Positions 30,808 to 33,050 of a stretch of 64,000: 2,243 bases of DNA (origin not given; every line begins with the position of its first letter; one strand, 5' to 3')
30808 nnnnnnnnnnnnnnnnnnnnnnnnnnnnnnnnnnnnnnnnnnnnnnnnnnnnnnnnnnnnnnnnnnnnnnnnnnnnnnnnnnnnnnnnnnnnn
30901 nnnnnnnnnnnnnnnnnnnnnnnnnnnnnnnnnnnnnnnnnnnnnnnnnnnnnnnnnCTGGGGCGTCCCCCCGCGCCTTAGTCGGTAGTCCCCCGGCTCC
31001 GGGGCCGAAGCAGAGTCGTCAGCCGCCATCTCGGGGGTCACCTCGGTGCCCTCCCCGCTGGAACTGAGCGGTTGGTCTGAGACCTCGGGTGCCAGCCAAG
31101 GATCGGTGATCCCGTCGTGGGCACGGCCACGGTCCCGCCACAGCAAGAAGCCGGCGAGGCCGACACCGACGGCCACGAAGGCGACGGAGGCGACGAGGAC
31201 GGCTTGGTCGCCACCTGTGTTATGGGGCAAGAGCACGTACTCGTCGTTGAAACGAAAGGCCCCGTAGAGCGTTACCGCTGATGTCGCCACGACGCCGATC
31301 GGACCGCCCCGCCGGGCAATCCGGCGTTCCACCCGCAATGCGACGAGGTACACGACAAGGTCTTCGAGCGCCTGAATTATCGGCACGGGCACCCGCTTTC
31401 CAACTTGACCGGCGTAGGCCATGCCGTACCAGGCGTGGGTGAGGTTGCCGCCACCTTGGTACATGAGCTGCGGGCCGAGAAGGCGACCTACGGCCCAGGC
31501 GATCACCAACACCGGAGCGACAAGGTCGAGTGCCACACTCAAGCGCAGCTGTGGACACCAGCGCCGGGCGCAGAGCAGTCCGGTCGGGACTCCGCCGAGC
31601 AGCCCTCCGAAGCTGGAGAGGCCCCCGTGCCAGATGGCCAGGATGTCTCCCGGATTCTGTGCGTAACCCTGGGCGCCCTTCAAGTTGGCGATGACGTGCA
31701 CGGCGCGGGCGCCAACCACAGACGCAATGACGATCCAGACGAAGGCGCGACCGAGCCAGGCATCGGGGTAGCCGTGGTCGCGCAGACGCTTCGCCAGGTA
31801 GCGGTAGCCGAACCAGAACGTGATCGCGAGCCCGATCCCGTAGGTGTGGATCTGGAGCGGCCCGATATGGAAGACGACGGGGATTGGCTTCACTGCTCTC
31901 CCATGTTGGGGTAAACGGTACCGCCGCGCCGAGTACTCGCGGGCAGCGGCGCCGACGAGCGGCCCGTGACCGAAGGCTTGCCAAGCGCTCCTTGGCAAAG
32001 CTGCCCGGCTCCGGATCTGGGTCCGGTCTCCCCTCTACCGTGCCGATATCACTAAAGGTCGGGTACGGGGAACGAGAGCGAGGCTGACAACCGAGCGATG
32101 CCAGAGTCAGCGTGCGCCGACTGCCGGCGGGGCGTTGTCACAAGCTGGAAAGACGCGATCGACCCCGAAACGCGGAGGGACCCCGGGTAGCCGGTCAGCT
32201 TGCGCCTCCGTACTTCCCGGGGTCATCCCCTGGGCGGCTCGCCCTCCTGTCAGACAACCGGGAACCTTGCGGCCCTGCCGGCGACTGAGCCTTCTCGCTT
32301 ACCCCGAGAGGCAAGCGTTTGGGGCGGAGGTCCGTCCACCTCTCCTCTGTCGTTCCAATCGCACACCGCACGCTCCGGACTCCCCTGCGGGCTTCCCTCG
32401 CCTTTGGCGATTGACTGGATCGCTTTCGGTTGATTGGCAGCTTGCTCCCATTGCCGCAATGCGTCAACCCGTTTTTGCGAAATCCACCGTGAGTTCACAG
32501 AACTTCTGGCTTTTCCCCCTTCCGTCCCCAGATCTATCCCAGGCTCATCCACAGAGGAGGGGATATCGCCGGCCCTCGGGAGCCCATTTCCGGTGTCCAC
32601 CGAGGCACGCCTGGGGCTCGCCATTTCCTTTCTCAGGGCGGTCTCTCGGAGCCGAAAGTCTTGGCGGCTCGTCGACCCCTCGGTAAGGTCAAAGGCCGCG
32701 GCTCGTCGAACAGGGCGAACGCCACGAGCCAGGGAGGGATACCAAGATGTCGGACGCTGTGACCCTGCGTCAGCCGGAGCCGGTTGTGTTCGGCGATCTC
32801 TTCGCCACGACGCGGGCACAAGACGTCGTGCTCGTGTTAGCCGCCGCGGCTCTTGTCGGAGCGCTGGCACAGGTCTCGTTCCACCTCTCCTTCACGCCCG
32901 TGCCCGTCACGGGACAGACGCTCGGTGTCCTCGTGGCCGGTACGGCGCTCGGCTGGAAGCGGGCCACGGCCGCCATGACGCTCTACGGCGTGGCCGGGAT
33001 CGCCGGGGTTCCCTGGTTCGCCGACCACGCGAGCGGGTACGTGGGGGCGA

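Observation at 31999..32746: ~750 bp ORF-poor, stem-rich region between lgt and bioY that I cannot assign to a known RNA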

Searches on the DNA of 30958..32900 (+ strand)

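Call 5: search_rna_families(source=window, start=31800, end=32900, threshold=evalue, max_evalue=10, show_alignments=4)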
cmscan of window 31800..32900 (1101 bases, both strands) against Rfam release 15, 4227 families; matches with E-value up to 10: 4.
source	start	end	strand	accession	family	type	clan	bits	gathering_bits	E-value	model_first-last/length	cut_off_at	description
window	32179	32224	+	RF03766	mir-3155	Gene; miRNA;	-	19.9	70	0.38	9-44/56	no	mir-3155 microRNA precursor family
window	32229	32344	+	RF02201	TTC28-AS1_4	Gene; lncRNA;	-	16.5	45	4.5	1-113/113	no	TTC28 antisense RNA 1 conserved region 4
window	32179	32224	-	RF03766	mir-3155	Gene; miRNA;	-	14.7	70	9.3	9-44/56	no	mir-3155 microRNA precursor family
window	32439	32590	-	RF02957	EFASI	Gene; sRNA;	-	14.6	51.2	7.8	1-133/133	no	EFASI RNA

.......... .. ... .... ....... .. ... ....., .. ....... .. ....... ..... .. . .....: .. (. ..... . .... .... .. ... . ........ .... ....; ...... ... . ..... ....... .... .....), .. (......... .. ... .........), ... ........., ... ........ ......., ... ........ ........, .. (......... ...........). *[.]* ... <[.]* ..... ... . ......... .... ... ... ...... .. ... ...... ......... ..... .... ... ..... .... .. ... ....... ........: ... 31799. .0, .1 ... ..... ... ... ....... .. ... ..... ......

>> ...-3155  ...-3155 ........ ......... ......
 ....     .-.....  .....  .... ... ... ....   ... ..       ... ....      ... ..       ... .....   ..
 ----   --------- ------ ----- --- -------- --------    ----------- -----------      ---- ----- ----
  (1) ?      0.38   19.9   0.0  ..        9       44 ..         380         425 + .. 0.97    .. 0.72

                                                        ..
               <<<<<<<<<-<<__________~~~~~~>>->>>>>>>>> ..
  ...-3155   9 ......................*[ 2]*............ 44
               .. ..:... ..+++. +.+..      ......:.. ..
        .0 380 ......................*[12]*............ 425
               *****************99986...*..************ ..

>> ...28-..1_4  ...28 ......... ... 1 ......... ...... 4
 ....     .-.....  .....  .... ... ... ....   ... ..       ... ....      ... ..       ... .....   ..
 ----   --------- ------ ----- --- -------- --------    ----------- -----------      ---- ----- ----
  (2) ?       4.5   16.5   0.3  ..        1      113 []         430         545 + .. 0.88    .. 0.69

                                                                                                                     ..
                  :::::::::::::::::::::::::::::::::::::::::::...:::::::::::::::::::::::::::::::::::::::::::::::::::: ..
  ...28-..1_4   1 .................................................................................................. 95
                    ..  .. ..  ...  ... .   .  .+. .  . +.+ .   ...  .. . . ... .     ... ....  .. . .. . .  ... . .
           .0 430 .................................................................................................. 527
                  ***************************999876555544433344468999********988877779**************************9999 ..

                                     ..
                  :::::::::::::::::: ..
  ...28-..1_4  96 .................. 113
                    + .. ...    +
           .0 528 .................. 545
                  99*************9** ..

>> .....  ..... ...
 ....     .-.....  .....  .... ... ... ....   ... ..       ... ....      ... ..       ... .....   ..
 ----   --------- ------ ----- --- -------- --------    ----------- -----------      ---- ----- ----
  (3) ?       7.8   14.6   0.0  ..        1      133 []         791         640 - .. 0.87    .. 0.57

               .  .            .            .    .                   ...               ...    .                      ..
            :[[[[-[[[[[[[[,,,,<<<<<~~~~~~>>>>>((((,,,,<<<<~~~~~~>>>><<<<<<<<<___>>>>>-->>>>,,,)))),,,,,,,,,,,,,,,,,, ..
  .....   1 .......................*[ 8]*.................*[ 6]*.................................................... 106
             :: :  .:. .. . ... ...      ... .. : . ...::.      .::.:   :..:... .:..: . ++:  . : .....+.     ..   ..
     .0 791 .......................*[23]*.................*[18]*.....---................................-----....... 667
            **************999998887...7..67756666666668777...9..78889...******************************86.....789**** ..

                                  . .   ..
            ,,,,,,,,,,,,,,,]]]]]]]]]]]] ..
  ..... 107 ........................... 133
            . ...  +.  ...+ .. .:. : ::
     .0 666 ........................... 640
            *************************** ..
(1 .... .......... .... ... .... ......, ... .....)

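Call 14: search_dna_similar(query=window:31893-32746:+, collection=plasmids, mode=distant)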
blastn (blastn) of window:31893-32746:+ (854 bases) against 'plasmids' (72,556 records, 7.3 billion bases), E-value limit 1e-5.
No match.

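Call 37: search_rna_families(sources=[L101, L086, L018, L017, L022, L124, L129, L091, L103, L078], threshold=gathering)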
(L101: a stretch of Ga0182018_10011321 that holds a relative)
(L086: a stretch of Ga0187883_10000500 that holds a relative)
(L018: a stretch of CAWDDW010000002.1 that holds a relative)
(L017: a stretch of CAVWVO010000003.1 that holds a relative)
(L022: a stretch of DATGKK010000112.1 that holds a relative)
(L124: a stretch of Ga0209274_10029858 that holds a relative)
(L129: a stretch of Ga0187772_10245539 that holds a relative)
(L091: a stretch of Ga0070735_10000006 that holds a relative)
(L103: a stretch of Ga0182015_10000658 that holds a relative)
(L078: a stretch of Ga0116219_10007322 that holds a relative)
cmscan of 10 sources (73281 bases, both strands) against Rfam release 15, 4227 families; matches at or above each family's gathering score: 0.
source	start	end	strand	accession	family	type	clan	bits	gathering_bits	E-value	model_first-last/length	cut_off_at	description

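Call 72: search_rna_families(source=L023, start=3140, end=3600, threshold=evalue, max_evalue=5)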
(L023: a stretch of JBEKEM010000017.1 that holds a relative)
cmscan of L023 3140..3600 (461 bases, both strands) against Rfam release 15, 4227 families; matches with E-value up to 5: 2.
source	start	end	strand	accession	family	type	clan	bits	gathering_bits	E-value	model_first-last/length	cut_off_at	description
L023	3434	3481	+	RF01783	b55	Gene; sRNA;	-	19.7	70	0.63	1-61/61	no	Mycobacterium B11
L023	3433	3461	-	RF00306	snoZ178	Gene; snRNA; snoRNA; CD-box;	-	14.4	100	2.9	24-52/152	no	Small nucleolar RNA Z178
